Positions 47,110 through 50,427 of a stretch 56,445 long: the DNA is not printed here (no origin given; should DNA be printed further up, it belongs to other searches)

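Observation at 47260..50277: Covalently duplicated PilB/GspE secretion ATPase (two intact ATPase modules in one 1005-aa chain)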

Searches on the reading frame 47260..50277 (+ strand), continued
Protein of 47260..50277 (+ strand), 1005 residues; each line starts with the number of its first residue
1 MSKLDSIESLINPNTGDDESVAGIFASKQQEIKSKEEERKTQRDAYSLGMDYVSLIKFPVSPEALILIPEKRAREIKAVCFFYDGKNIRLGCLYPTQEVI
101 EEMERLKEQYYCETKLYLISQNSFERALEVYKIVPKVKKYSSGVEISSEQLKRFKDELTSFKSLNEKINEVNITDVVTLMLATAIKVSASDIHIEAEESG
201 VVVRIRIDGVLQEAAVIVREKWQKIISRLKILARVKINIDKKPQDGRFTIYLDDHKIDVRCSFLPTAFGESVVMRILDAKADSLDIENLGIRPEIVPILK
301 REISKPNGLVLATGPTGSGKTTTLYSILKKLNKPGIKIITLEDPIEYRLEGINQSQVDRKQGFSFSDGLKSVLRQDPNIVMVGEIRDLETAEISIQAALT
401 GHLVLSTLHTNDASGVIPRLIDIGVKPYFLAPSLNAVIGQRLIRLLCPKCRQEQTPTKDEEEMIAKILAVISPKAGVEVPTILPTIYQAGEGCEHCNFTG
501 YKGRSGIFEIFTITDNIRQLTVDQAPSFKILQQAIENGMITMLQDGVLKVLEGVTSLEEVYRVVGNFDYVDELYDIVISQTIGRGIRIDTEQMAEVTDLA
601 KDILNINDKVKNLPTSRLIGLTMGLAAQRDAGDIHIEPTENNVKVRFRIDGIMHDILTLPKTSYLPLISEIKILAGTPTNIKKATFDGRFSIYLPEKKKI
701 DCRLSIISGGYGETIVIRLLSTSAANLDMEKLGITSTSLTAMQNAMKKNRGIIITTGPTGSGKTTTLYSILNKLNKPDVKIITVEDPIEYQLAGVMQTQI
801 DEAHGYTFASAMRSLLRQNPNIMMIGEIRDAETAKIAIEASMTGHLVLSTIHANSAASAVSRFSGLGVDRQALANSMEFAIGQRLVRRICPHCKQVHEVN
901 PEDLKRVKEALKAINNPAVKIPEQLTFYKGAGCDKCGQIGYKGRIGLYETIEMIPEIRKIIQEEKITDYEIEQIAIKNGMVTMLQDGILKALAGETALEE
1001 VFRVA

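Call 66: search_solved_structures(query=window:47260-50274:+, max_evalue=1e-90, show_alignments=3)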
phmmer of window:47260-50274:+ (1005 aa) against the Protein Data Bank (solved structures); distinct sequences matched with E-value up to 1e-90: 9.
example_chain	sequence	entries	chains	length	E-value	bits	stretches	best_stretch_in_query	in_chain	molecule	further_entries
3jc8_Ba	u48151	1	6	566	1.6e-101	344.2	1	36-561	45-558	Type IV-A pilus assembly ATPase PilB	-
4pht_A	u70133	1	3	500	9.7e-101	341.6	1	147-564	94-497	General secretory pathway protein E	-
5tsg_B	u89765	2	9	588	1.3e-100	341.2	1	49-564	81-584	Type IV pilus biogenesis ATPase PilB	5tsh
6olj_C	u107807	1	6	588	1.5e-100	341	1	49-564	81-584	Type IV pilus biogenesis ATPase PilB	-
1p9r_A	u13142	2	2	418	2.8e-99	336.8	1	151-562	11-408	General secretion pathway protein E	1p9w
4ksr_A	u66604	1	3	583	3.5e-99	336.5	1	156-564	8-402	Type II secretion system protein E, Hemolysin-coregulated protein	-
4kss_A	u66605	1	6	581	4.2e-99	336.2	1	156-564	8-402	Type II secretion system protein E, hemolysin-coregulated protein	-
5zfr_A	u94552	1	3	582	9.2e-99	335.1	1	49-564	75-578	Type IV pilus biogenesis ATPase PilB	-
6f8l_G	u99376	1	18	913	8.8e-95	321.9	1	39-561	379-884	Type IV pilus assembly protein PilF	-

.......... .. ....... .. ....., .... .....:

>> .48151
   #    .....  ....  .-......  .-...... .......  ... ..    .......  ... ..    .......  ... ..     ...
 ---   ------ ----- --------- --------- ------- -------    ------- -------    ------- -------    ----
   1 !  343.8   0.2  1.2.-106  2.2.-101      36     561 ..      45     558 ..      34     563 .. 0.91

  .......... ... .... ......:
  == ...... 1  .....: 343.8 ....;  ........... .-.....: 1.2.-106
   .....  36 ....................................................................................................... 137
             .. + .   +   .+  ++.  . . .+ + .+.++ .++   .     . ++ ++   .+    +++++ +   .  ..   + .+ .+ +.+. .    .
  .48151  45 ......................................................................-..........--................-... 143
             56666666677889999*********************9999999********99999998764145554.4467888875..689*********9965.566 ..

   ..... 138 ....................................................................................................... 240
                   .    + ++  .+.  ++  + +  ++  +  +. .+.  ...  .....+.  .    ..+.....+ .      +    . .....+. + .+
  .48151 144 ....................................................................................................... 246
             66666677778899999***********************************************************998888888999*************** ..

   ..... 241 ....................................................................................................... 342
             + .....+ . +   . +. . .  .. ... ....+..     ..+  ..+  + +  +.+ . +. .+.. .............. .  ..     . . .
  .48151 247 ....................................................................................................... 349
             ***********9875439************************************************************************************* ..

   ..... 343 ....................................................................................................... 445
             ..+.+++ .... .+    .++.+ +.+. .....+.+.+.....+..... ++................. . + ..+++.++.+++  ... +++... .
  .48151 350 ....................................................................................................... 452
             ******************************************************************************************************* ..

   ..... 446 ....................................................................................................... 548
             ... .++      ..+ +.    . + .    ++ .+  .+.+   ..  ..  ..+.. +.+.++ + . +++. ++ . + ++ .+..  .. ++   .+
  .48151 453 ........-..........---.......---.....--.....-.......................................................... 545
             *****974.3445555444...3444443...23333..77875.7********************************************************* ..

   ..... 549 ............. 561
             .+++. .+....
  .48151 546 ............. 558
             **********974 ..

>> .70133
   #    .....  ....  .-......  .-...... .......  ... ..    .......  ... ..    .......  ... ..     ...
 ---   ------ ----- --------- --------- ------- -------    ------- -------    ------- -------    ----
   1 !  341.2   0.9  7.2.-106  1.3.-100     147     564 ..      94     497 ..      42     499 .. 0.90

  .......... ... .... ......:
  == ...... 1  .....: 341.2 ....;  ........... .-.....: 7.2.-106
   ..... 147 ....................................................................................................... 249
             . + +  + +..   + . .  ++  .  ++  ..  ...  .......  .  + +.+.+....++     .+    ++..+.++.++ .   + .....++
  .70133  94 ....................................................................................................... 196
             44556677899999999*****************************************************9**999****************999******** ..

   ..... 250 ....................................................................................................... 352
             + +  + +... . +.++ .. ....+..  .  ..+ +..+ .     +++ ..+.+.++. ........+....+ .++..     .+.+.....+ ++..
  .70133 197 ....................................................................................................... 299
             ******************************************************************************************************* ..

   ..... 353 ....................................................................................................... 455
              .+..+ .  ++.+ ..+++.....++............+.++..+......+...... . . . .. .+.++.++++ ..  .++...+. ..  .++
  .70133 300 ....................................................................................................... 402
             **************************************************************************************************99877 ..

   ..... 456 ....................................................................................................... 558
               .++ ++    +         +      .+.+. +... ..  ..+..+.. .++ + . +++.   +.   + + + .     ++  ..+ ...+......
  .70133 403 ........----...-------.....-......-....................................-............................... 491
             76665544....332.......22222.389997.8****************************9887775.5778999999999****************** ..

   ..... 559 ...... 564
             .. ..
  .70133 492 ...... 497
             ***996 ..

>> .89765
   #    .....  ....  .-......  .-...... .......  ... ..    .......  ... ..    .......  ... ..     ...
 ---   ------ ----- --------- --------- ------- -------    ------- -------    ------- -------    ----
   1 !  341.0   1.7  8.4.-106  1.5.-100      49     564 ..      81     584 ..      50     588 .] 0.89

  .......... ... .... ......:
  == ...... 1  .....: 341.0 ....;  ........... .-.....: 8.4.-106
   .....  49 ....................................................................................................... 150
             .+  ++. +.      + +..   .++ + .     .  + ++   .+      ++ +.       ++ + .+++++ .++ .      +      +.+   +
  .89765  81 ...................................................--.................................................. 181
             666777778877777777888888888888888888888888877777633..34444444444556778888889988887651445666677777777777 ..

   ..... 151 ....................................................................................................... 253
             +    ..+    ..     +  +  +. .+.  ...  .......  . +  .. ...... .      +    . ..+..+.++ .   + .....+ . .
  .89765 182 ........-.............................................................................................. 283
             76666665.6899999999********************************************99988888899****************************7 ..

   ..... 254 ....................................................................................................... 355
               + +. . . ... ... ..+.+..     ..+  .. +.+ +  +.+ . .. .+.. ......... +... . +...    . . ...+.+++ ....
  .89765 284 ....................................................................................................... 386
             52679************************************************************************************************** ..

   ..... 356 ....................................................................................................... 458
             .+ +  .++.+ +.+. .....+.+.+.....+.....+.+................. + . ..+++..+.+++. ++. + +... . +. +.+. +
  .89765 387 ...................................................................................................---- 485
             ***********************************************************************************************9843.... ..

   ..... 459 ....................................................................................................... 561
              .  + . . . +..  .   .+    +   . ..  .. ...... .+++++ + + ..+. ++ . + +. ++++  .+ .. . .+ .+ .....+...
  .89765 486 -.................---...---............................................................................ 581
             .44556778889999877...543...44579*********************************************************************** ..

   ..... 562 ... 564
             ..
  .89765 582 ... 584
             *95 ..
